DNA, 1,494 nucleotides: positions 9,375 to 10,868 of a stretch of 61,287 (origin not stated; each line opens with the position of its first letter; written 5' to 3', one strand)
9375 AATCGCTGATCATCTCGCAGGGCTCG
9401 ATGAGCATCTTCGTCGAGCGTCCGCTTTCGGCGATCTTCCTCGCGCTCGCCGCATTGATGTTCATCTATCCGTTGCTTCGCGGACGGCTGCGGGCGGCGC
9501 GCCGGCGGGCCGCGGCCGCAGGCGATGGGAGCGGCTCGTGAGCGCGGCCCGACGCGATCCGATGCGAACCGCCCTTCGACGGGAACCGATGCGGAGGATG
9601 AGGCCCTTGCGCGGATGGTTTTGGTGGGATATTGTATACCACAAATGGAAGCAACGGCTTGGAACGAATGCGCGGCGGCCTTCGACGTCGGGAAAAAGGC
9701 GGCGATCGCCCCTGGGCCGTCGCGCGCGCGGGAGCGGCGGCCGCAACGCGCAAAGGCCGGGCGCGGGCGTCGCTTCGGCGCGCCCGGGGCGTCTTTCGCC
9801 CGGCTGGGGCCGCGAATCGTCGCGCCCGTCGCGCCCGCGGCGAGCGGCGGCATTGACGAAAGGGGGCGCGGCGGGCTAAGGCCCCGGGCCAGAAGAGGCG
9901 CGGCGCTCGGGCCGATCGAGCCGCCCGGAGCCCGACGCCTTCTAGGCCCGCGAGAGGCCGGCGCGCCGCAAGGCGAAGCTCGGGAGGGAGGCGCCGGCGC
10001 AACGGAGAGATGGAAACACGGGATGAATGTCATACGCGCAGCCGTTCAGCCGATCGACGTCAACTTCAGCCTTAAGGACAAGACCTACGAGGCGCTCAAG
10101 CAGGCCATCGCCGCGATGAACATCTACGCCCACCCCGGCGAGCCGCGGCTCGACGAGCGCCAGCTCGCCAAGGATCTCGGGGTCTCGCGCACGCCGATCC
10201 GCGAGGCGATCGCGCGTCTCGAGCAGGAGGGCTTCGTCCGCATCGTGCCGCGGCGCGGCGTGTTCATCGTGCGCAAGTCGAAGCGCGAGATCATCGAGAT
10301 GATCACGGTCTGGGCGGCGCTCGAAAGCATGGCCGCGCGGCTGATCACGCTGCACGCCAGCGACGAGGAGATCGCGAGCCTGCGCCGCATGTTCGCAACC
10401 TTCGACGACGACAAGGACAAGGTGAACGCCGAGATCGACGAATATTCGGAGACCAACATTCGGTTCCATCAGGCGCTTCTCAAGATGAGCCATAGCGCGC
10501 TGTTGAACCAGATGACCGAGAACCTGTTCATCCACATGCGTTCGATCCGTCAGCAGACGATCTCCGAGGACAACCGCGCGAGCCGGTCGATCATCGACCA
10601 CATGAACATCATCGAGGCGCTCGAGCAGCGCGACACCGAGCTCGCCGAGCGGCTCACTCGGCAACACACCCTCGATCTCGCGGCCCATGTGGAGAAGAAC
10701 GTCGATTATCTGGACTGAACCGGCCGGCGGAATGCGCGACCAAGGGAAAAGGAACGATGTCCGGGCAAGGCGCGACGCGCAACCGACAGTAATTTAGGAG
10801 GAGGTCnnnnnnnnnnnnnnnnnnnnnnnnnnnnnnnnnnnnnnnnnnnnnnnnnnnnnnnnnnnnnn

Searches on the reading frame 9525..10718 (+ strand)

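Call 9: search_protein_families(library=ncbifam, proteins=[window:9525-10718:+], max_evalue=0.00001)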
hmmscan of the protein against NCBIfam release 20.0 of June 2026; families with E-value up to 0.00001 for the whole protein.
window:9525-10718:+ (397 aa): 9 families
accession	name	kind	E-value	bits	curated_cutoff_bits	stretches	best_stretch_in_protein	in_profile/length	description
TIGR03338.1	phnR_burk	equivalog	8e-30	104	271.5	1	202-382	29-206/212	phosphonate utilization associated transcriptional regulator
NF003011.0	PRK03837.1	subfamily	1.9e-16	60.4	260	1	251-382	99-226/241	transcriptional regulator NanR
NF007741.0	PRK10421.1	equivalog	4.1e-14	52.6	311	1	183-248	8-71/262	transcriptional regulator LldR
NF008504.0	PRK11414.1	equivalog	1.1e-12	48.1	225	1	203-372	30-198/221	GntR family transcriptional regulator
NF008576.0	PRK11534.1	equivalog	2.6e-12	46.9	218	1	187-384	12-212/225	DNA-binding transcriptional regulator CsiR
NF007001.0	PRK09464.1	equivalog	1.1e-08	35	330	1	201-381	27-224/254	pyruvate dehydrogenase complex transcriptional repressor PdhR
NF052282.1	PLP_TF_PdxR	equivalog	6.7e-08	32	320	1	185-259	4-76/448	MocR-like pyridoxine biosynthesis transcription factor PdxR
NF007442.0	PRK09990.1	equivalog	2.2e-06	27.3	301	0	205-387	31-233/256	transcriptional regulator GlcC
NF007588.0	PRK10225.1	equivalog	5.1e-06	26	442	0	202-381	27-223/257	Uxu operon transcriptional regulator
